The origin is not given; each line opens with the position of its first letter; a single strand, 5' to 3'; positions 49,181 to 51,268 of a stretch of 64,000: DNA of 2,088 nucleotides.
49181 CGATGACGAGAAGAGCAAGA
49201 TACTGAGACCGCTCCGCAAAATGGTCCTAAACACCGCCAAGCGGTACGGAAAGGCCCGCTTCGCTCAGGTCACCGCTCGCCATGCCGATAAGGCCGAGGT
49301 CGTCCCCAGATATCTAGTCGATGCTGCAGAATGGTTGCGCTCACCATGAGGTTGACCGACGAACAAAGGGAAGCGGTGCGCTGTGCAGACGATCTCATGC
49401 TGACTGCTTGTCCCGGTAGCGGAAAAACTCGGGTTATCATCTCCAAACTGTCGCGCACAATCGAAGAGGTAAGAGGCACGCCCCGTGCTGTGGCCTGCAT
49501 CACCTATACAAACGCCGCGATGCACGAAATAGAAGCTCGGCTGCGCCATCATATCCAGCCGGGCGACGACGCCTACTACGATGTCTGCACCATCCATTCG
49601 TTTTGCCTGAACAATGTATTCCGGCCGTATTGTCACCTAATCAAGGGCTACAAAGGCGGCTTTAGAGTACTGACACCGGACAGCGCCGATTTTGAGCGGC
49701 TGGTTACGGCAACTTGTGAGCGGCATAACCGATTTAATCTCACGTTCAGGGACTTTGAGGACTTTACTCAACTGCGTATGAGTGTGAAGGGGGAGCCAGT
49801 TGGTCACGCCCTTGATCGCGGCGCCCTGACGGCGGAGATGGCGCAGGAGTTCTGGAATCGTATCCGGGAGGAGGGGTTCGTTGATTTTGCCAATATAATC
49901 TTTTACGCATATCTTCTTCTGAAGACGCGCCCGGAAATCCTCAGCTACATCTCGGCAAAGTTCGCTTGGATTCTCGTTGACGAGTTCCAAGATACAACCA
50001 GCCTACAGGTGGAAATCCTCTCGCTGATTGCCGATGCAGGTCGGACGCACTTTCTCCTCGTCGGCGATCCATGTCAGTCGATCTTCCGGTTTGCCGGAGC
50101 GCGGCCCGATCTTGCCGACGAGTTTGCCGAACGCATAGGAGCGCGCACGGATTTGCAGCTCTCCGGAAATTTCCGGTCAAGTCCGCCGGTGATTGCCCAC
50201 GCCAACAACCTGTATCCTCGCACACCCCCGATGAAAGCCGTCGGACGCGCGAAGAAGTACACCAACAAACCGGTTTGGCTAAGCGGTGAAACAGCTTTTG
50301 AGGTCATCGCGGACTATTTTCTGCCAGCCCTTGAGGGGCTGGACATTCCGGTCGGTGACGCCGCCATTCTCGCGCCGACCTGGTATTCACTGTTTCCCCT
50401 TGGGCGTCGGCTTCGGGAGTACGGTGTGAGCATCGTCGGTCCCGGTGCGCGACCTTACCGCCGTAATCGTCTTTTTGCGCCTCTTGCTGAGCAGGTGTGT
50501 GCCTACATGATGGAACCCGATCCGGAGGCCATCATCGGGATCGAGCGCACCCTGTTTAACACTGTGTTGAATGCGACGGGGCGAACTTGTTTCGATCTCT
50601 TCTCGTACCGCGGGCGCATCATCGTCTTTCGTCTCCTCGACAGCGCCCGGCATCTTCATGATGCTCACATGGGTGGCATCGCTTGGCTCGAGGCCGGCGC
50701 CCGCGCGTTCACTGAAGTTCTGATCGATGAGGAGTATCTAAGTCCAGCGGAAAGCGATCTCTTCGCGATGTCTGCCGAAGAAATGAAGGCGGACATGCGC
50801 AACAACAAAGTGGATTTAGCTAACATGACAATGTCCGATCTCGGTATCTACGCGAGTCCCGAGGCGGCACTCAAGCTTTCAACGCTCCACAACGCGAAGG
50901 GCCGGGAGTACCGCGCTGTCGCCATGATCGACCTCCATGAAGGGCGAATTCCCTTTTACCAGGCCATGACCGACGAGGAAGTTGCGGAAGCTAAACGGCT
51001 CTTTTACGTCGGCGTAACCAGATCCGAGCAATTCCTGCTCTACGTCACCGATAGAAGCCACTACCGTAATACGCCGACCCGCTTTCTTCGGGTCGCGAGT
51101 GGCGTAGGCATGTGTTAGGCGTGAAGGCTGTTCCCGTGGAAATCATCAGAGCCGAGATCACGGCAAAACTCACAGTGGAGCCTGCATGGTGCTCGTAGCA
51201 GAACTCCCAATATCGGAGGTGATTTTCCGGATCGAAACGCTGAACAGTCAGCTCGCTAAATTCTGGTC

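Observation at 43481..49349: Gabija gajA split 27 codons in by a 4.05-kb IS21-family element with a 6-bp target-site duplication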

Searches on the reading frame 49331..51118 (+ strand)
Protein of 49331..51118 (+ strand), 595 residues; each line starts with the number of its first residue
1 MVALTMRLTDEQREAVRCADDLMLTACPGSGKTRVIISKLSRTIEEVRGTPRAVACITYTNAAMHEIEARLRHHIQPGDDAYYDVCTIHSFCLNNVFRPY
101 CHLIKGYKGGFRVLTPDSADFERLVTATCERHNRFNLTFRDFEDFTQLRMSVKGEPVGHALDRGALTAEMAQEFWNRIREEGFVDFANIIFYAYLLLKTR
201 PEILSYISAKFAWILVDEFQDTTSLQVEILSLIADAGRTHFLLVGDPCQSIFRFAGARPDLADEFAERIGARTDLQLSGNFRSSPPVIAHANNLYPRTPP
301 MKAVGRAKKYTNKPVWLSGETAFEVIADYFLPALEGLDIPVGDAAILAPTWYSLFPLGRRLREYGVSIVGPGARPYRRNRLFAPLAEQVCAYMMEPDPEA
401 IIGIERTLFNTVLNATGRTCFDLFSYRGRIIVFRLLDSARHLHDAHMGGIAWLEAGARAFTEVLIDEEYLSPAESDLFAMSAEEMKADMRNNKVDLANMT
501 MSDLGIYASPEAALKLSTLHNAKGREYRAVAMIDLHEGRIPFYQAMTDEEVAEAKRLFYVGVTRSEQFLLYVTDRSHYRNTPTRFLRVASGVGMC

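Call 8: search_protein_families(library=pfam, proteins=[window:49346-51118:+], max_evalue=0.01)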
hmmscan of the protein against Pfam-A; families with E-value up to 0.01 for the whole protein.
window:49346-51118:+ (590 aa): 7 families
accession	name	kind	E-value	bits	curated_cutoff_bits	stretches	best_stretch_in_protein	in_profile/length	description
PF00580.27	UvrD-helicase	-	1.4e-45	156.6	23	1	3-262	1-268/271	UvrD/REP helicase N-terminal domain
PF13245.12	AAA_19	-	3.8e-16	59.9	25.1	1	7-249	1-133/134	AAA domain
PF13361.12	UvrD_C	-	7.7e-14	52.3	25.6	1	507-564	285-343/350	UvrD-like helicase C-terminal domain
PF01443.25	Viral_helicase1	-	6.9e-06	26.5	21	0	206-268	60-123/228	Viral superfamily 1 RNA helicase core domain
PF13538.12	UvrD_C_2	-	2e-05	24.8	27.4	1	512-562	5-47/52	UvrD-like helicase C-terminal domain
PF13086.12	AAA_11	-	4.2e-05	23.9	27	0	7-68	6-74/257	AAA domain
PF13604.12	AAA_30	-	0.00028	21.1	27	0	3-64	2-64/191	AAA domain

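Call 9: search_protein_families(library=padloc, proteins=[window:49346-51118:+], max_evalue=0.001)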
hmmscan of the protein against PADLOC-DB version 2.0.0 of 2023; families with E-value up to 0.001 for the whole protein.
window:49346-51118:+ (590 aa): 52 families (the best 25 are shown)
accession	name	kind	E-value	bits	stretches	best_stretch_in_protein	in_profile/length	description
PDLC00130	GajB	-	6.6e-284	940.7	1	1-589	2-588/589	UrvD helicase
PDLC00117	GajB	-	2.7e-88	295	1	4-573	17-579/604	UrvD helicase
PDLC00127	GajB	-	2.2e-84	282.1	1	2-576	8-574/594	UrvD helicase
PDLC00119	GajB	-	1.7e-56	190.4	2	14-289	15-299/565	UrvD helicase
PDLC00132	GajB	-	3.4e-54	182.6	2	1-293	2-302/625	UrvD helicase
PDLC00114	GajB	-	9.7e-53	177.7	2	2-289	7-298/635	UrvD helicase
PDLC00129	GajB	-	7.1e-52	174.8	2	2-341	11-353/594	UrvD helicase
PDLC03802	RTasHel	-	3.8e-51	172.7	2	3-292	6-275/675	DRT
PDLC00112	GajB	-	6.6e-51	171.6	2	2-344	6-351/581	UrvD helicase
PDLC00123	GajB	-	3e-50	169.3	3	1-109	3-108/540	UrvD helicase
PDLC00138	GajB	-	6.5e-50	168.4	1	2-328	4-343/581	UrvD helicase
PDLC00133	GajB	-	1.8e-45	153.6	1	3-357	12-359/382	UrvD helicase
PDLC00136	GajB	-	1.9e-40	137.3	2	2-310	5-308/570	UrvD helicase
PDLC00103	GajB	-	8.5e-37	125.3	2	2-293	16-298/612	UrvD helicase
PDLC00122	GajB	-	1.4e-36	124.5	2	187-290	144-247/502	UrvD helicase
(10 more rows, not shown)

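Call 10: find_encoding_contigs(protein=window:49346-51118:+, flank=10000, max_places=10)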
Protein window:49346-51118:+ (590 aa): no gene with exactly this product is on record in the collection.

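Call 12: find_encoding_contigs(protein=window:49331-51118:+, flank=10000, max_places=10)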
Protein window:49331-51118:+ (595 aa): no gene with exactly this product is on record in the collection.
